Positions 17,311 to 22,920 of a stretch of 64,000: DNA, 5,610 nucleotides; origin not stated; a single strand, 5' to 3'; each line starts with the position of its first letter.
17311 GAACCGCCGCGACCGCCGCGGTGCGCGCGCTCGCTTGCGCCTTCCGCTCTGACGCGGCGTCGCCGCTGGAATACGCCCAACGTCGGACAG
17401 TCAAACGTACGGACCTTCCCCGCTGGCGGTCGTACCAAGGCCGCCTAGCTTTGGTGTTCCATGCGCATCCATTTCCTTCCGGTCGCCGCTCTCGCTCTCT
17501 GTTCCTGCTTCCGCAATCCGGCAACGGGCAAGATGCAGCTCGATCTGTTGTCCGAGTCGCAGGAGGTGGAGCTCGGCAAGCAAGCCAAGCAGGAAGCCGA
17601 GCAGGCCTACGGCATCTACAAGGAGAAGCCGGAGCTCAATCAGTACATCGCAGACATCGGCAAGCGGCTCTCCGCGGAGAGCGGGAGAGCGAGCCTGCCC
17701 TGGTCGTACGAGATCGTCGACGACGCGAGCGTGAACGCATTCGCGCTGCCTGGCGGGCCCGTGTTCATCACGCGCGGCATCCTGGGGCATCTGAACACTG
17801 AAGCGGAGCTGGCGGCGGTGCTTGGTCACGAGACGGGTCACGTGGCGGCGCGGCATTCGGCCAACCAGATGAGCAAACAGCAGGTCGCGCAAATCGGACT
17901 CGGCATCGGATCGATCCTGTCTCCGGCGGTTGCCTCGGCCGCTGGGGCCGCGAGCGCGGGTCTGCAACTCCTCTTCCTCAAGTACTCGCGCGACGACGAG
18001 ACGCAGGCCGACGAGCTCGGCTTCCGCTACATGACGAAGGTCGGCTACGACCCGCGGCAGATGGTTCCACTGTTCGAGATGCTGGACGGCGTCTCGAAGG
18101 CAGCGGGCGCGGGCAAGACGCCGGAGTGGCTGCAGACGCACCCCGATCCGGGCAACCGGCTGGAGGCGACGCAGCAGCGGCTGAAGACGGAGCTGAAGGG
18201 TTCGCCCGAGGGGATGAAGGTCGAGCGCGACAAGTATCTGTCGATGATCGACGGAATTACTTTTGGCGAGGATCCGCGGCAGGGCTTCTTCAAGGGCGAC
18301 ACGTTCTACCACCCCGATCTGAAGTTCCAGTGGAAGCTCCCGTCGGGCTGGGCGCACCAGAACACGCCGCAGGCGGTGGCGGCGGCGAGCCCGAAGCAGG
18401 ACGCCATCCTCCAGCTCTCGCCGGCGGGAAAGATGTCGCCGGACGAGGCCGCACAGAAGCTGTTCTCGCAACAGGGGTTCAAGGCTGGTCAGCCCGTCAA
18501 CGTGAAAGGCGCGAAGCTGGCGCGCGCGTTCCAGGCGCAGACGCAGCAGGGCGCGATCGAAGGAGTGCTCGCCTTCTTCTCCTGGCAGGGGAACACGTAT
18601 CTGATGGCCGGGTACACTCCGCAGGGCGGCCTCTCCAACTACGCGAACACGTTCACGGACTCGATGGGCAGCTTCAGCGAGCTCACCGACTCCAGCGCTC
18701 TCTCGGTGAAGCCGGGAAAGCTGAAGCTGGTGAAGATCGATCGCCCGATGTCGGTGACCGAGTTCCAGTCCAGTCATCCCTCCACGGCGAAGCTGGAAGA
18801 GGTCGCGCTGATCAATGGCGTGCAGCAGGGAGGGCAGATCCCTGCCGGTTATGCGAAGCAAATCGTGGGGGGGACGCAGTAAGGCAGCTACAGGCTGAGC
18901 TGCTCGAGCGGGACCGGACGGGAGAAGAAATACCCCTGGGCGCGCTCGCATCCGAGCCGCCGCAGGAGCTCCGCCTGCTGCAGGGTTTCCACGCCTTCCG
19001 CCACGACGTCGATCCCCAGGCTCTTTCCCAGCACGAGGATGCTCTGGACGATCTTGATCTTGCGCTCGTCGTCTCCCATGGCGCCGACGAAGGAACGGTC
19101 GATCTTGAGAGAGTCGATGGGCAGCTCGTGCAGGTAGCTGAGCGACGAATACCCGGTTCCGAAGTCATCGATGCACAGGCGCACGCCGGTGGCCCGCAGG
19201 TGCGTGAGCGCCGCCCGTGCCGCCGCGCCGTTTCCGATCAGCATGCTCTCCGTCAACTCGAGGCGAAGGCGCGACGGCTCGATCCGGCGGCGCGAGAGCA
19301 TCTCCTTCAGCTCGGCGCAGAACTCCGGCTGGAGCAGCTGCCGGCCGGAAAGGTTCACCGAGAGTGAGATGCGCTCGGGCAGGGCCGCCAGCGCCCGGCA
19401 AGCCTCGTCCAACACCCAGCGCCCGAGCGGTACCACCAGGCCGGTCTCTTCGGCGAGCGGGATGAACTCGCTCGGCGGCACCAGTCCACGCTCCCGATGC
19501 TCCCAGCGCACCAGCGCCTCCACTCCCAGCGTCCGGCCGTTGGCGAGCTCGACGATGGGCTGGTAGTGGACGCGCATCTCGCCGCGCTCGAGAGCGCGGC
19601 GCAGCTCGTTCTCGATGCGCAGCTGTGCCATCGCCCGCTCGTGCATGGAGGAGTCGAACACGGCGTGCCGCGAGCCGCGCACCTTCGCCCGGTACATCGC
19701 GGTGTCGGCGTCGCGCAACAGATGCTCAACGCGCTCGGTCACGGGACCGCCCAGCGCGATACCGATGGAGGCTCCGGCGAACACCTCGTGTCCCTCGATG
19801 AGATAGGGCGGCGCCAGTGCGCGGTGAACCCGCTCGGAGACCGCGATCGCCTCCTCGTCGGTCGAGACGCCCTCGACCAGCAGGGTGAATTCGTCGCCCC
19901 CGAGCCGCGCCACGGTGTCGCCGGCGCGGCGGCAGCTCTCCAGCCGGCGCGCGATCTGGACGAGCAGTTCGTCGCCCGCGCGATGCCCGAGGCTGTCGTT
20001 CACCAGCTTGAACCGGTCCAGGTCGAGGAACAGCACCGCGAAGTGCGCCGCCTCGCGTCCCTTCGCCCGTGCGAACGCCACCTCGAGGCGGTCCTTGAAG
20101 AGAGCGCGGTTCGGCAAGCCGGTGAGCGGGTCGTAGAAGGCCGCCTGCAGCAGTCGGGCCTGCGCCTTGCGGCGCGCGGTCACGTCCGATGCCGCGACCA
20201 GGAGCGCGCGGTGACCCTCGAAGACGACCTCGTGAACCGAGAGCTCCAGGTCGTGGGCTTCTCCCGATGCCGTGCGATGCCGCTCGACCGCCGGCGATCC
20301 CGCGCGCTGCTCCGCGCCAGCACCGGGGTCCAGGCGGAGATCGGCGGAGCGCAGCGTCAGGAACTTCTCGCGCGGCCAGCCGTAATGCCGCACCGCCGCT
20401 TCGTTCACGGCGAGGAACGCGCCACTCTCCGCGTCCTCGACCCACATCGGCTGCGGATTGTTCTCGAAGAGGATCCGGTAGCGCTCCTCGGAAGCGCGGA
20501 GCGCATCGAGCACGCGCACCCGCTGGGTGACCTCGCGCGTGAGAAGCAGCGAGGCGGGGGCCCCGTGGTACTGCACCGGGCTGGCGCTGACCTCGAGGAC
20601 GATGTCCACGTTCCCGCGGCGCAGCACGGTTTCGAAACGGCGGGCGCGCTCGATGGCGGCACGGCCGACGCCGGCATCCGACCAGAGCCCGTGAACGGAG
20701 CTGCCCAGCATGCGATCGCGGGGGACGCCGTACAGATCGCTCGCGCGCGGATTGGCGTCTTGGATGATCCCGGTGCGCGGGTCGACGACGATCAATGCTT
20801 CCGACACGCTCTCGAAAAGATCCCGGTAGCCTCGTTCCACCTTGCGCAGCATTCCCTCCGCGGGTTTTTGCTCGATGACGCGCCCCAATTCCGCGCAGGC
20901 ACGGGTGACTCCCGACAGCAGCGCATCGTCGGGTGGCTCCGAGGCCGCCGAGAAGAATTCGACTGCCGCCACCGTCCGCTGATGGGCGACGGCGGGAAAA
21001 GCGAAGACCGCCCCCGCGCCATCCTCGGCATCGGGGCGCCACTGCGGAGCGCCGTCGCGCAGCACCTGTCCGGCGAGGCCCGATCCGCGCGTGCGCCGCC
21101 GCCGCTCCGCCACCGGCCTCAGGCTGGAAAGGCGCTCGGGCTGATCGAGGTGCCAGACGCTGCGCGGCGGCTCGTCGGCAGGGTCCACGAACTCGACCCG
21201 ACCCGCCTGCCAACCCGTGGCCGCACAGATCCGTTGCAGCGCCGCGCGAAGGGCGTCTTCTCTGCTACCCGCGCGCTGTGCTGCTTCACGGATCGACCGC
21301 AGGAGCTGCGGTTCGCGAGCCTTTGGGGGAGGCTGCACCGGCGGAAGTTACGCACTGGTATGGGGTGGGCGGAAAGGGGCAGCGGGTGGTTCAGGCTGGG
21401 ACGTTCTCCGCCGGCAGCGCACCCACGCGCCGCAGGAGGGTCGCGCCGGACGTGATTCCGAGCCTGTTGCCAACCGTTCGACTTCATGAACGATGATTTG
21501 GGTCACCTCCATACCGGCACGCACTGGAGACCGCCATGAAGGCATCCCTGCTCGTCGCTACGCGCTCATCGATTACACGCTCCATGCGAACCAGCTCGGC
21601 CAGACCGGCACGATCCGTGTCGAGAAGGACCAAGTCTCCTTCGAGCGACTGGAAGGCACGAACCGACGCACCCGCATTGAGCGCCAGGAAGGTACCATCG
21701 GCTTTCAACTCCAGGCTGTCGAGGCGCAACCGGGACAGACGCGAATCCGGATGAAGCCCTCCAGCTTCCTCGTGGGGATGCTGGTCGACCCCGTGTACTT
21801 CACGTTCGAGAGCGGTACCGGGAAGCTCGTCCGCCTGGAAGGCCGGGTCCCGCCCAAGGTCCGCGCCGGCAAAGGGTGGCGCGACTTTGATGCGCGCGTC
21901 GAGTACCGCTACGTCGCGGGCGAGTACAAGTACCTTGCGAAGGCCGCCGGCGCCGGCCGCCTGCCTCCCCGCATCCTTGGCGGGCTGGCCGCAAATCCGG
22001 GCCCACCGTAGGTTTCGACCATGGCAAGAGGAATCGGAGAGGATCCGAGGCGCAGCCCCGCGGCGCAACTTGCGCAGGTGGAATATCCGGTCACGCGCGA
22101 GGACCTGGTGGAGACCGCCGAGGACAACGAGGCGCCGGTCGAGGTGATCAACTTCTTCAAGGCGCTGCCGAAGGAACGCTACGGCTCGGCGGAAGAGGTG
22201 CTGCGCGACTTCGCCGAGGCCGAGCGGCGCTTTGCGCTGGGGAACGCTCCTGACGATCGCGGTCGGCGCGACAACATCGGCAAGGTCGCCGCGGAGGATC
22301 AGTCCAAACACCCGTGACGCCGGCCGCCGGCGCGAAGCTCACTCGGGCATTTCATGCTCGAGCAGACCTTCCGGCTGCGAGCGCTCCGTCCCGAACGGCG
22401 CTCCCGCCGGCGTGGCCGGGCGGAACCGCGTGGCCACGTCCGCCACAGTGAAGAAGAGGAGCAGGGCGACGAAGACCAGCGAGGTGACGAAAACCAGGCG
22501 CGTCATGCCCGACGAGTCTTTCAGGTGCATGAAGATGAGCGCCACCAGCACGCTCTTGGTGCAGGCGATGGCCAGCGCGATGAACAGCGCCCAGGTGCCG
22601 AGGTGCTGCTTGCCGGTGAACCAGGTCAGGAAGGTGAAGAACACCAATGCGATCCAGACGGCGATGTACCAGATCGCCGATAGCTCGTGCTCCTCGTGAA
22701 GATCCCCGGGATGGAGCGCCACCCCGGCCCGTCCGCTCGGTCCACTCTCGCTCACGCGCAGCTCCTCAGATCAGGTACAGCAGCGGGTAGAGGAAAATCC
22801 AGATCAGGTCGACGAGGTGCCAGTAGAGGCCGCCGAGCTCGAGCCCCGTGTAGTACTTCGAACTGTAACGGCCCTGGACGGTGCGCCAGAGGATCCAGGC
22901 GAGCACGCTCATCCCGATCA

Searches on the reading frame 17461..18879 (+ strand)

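Call 30: search_protein_families(library=pfam, proteins=[window:17461-18879:+], max_evalue=0.0001)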
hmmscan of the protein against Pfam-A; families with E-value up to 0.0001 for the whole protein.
window:17461-18879:+ (473 aa): 1 family
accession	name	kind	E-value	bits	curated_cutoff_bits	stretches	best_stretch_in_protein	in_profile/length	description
PF01435.24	Peptidase_M48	-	1.2e-40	139.8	20.3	1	59-239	3-184/186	Peptidase family M48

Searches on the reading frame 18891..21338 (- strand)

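Call 30: search_protein_families(library=pfam, proteins=[window:18891-21338:-], max_evalue=0.0001)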
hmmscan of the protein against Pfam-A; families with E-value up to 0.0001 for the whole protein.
window:18891-21338:- (816 aa): 7 families
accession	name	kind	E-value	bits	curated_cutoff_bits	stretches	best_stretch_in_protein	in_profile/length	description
PF00563.25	EAL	-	1.7e-80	270.3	31.3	1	577-808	2-236/236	EAL domain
PF00990.26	GGDEF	-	2.3e-46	157.9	23.8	1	400-556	1-159/161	Diguanylate cyclase, GGDEF domain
PF13188.13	PAS_8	-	6.9e-16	57.9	21.8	2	171-219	3-47/65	PAS domain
PF00989.32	PAS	-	2.1e-10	41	22.6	0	171-256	3-97/113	PAS fold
PF08448.16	PAS_4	-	5.9e-08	33.4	23.1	1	175-275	1-110/110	PAS fold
PF13185.12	GAF_2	-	8.8e-06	26.4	28.6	1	25-155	3-135/136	GAF domain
PF13426.13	PAS_9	-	2.2e-05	25.1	27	0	182-259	4-88/103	PAS domain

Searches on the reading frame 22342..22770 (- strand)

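Call 31: search_protein_families(library=pfam, proteins=[window:22342-22770:-], max_evalue=0.0001)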
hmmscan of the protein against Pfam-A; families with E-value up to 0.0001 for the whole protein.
window:22342-22770:- (143 aa): 1 family
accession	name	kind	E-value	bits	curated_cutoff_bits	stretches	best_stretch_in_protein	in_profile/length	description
PF03626.19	COX4_pro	-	1.8e-12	47.9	28.9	1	37-105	2-71/72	Prokaryotic Cytochrome C oxidase subunit IV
